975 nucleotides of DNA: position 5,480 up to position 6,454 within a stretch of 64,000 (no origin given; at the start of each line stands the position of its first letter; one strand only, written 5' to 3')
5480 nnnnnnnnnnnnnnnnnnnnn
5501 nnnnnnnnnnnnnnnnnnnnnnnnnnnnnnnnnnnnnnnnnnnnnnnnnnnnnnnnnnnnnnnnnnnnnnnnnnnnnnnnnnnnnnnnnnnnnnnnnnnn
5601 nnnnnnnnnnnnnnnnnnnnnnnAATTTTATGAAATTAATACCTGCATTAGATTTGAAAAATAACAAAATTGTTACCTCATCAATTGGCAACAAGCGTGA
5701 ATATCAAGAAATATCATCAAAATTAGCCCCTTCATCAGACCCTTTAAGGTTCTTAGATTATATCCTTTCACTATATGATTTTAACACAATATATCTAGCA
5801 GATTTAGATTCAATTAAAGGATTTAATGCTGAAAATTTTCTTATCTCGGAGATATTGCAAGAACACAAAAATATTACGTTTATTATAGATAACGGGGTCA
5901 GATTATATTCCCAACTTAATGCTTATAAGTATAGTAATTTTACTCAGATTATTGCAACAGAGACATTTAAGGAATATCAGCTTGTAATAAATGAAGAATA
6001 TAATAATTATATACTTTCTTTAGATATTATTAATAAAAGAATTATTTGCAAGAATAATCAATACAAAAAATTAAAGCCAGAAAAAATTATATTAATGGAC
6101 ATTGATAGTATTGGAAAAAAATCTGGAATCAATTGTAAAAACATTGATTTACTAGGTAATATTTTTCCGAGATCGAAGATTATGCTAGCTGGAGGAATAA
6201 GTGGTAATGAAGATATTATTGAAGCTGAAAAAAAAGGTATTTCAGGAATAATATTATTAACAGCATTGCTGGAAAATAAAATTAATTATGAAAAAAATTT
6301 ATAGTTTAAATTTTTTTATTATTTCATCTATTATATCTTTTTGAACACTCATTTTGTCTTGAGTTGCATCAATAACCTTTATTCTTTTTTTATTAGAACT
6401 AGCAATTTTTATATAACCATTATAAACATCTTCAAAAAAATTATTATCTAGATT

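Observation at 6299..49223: Four interrupted core genes within 64 kb imply systematic indel errors in the assembly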

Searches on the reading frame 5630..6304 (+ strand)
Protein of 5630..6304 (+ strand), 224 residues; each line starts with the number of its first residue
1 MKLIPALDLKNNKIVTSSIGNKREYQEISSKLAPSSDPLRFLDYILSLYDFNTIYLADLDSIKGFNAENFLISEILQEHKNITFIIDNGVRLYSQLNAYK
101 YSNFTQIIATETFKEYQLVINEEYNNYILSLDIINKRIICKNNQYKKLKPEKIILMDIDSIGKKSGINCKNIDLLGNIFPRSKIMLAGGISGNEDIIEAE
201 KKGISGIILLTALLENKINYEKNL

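Call 57: search_protein_families(library=pfam, proteins=[window:5630-6304:+], max_evalue=0.00001)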
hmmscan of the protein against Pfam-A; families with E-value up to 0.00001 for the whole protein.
window:5630-6304:+ (224 aa): 1 family
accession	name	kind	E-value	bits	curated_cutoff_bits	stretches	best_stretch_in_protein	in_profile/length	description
PF00977.27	His_biosynth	-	2.4e-19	70.1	23.6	1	3-218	2-227/228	Histidine biosynthesis protein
